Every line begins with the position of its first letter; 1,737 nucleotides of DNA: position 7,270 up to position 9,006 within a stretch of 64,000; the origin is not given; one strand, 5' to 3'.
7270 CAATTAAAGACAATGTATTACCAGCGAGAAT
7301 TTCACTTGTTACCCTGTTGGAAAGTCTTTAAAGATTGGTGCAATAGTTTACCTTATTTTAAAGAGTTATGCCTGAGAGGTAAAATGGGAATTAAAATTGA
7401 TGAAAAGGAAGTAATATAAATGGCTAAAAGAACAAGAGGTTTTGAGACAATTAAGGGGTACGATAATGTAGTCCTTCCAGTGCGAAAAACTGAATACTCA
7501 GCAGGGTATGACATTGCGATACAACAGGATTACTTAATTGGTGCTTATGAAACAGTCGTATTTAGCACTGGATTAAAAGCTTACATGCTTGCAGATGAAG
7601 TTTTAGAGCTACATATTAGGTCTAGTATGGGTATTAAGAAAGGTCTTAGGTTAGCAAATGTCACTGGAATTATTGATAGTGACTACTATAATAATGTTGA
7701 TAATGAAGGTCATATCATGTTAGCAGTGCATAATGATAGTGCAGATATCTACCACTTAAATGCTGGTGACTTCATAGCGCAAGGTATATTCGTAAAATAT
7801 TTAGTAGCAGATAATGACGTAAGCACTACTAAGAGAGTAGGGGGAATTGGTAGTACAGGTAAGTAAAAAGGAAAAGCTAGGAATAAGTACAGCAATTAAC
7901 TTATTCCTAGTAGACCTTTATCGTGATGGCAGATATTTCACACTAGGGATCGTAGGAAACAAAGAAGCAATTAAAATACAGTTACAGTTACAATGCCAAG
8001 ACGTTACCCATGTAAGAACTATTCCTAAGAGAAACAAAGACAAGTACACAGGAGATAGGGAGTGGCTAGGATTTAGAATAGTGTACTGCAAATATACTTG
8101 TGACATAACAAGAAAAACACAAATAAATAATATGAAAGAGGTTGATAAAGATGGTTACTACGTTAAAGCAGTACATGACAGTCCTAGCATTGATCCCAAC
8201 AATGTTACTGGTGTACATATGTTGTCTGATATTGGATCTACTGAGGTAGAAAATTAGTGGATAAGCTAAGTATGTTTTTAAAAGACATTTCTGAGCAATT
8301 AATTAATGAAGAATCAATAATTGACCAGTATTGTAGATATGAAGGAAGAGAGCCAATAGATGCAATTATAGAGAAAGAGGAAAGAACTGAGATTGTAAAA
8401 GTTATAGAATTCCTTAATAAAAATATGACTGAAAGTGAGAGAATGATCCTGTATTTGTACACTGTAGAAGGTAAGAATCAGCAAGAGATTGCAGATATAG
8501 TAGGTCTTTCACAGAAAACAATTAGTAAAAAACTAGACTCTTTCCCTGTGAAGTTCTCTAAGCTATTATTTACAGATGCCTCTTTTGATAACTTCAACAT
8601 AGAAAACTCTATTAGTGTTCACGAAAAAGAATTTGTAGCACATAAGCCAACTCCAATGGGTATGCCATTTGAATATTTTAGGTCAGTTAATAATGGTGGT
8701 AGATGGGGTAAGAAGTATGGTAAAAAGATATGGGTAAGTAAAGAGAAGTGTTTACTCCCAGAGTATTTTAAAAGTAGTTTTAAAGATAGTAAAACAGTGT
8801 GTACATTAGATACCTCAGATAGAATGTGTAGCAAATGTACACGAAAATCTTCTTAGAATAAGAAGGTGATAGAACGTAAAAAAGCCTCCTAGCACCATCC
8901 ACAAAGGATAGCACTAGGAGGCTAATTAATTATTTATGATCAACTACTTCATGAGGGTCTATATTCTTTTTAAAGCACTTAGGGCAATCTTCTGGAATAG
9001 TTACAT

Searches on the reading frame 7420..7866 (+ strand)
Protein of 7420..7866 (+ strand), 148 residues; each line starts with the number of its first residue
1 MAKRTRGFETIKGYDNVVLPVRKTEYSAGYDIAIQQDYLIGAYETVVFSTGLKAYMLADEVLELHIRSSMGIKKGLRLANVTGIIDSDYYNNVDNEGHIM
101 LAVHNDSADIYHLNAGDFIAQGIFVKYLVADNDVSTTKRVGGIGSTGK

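Call 38: search_protein_families(library=pfam, proteins=[window:7420-7866:+], max_evalue=0.01)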
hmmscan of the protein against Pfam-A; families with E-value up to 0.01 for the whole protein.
window:7420-7866:+ (148 aa): 1 family
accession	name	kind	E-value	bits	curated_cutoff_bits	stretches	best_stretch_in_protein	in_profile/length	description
PF00692.24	dUTPase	-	2.1e-12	47.4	22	1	16-146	2-128/129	dUTPase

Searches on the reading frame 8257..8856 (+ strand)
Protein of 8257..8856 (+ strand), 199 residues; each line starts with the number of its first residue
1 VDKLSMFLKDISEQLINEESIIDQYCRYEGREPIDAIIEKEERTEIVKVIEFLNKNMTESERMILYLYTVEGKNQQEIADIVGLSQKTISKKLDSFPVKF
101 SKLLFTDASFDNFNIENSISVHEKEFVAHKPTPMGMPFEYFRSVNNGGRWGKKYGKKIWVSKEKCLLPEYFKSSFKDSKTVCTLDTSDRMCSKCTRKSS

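Call 38: search_protein_families(library=pfam, proteins=[window:8257-8856:+], max_evalue=0.01)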
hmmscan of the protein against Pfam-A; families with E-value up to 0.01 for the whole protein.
window:8257-8856:+ (199 aa): 5 families
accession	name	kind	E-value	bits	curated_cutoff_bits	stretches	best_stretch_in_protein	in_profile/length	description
PF04545.22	Sigma70_r4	-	3.7e-07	30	24.1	1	57-91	5-39/50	Sigma-70, region 4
PF08281.18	Sigma70_r4_2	-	1.4e-05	25.1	25.7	1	57-92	11-46/54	Sigma-70, region 4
PF00196.25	GerE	-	0.0011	18.9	23.5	1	57-90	3-35/57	Bacterial regulatory proteins, luxR family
PF16509.11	KORA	-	0.0039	17.8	26.7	1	51-91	11-49/84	TrfB plasmid transcriptional repressor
PF13936.12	HTH_38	-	0.0058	16.8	27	0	55-91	3-39/44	Helix-turn-helix domain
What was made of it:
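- A Sigma70_r4 protein is encoded at 8257-8856 (call 38).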
